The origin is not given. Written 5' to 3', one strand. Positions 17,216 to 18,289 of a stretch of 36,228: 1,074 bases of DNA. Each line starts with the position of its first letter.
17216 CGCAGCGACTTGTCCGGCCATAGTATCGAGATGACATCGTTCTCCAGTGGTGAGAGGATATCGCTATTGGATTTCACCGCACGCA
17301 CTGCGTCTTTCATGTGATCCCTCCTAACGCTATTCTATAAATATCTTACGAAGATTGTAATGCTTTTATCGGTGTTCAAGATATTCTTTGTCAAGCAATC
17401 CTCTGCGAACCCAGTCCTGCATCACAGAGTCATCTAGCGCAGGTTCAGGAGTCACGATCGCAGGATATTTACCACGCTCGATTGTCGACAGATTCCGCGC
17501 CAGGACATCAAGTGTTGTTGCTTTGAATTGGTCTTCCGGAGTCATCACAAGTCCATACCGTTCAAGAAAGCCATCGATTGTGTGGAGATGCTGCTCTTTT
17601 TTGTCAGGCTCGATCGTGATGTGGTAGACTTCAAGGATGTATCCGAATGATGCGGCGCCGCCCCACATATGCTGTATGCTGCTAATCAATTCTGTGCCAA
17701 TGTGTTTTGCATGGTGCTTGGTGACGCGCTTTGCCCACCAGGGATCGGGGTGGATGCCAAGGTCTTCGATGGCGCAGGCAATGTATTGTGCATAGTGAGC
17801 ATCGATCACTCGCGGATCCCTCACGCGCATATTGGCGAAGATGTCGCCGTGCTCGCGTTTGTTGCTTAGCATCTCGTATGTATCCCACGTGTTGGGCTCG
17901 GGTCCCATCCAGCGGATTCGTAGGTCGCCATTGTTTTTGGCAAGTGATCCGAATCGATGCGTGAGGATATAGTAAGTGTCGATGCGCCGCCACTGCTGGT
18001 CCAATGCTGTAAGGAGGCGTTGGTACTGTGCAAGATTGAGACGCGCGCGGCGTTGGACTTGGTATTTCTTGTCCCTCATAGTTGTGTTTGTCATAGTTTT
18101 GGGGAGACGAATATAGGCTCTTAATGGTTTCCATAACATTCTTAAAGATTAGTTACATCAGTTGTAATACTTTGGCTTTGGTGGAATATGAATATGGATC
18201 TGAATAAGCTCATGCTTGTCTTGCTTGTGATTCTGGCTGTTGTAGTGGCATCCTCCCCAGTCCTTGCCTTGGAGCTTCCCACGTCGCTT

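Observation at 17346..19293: Three TTAC-N7-GTAA dyads at three neighbouring promoters define a putative BlaI-type regulon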

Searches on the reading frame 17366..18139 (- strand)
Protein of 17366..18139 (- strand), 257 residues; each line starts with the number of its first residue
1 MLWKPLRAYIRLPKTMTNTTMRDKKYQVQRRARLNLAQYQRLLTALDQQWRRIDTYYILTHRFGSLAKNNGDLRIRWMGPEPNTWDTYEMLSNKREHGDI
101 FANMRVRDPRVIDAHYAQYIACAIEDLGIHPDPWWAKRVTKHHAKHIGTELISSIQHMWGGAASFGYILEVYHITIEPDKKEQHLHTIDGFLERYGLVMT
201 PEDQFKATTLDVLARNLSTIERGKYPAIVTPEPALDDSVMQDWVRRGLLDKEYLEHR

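Call 5: search_protein_families(library=pfam, proteins=[window:17366-18139:-], max_evalue=0.01)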
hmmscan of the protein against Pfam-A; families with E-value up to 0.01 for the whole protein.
window:17366-18139:- (257 aa): 0 families

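Call 25: search_protein_families(library=ncbifam, proteins=[window:17366-18139:-], max_evalue=0.01)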
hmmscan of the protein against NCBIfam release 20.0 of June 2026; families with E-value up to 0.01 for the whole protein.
window:17366-18139:- (257 aa): 0 families

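Call 31: search_protein_families(library=pfam, proteins=[window:17366-18139:-], max_evalue=1)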
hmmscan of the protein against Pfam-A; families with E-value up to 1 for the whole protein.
window:17366-18139:- (257 aa): 1 family
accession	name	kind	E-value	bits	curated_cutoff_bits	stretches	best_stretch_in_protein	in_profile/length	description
PF21609.2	Toxofilin-like_dom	-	0.055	13.9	27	1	196-228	16-47/84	Toxofilin-like domain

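Call 55: find_homologous_proteins(query=window:17366-18094:-, max_evalue=0.001)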
Query window:17366-18094:- (242 aa): 1 proteins with E <= 0.001 among 314 candidates.
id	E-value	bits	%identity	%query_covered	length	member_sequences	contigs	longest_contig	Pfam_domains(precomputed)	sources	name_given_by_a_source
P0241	5.4e-165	565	100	100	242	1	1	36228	-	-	-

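Call 63: predict_structure(protein=window:17366-18094:-)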
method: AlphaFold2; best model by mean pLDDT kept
length: 242 residues; sequences in the alignment: 1
mean_pLDDT: 33.5   pTM: 0.18
mean pLDDT of the five models: 33.5, 30.6, 30.5, 30.3, 30.1
residues with pLDDT >= 90: 0; 70-90: 0; 50-70: 18; < 50: 224
segments of 3 or more residues with pLDDT < 50: 1-219, 231-233
pLDDT, mean of each block of 10 residues (from residue 1): 35 32 36 32 28 30 28 29 27 31 33 32 32 32 31 28 30 35 35 32 31 33 56 53 47
secondary structure, 60 per line:
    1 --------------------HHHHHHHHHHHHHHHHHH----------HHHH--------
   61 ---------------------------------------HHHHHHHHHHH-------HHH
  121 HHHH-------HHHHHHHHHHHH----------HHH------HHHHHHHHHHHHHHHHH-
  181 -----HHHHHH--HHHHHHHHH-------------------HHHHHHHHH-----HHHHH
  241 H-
elements in order: H21-38 H49-52 H100-110 H118-124 H132-143 H163-179 H186-191 H194-202 H222-230 H236-241

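Call 67: search_protein_representatives(protein=window:17366-18094:-)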
Query: 242 residues. Proteins with E-value up to 0.001 (for the whole library): 6; up to 1e-10: 3; up to 1e-30: 2. The best 6 are listed.
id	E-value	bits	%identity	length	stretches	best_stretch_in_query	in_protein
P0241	1.7e-165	564.9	100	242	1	1-242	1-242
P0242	1.2e-43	165.8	38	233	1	10-240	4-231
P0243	5.2e-22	95.0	33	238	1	11-239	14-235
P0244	1.4e-08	51.0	25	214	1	10-202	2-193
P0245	2.1e-05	40.6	28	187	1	9-192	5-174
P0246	1.0e-04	38.4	26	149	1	64-196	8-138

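Call 68: search_protein_families(library=pfam, proteins=[P0242, P0243, P0244, P0245, P0246], max_evalue=1)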
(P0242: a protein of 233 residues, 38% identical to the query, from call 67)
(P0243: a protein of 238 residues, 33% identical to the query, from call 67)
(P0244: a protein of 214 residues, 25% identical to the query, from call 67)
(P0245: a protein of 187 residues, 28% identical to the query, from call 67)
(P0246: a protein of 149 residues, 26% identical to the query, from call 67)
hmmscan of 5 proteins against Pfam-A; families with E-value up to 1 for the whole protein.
P0242 (233 aa): 0 families

P0243 (238 aa): 1 family
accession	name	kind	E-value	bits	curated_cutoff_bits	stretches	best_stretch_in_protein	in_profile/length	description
PF20404.3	DUF6694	-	0.25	12.2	24.3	1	161-195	24-56/102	Family of unknown function (DUF6694)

P0244 (214 aa): 1 family
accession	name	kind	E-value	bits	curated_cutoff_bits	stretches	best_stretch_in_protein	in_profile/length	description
PF07883.17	Cupin_2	-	0.25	11.5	27.2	1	139-159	18-37/70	Cupin domain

P0245 (187 aa): 1 family
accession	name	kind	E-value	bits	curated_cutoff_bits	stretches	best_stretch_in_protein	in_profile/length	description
PF01928.26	CYTH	-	0.01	16.1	23.2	1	8-146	3-150/179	CYTH domain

P0246 (149 aa): 0 families
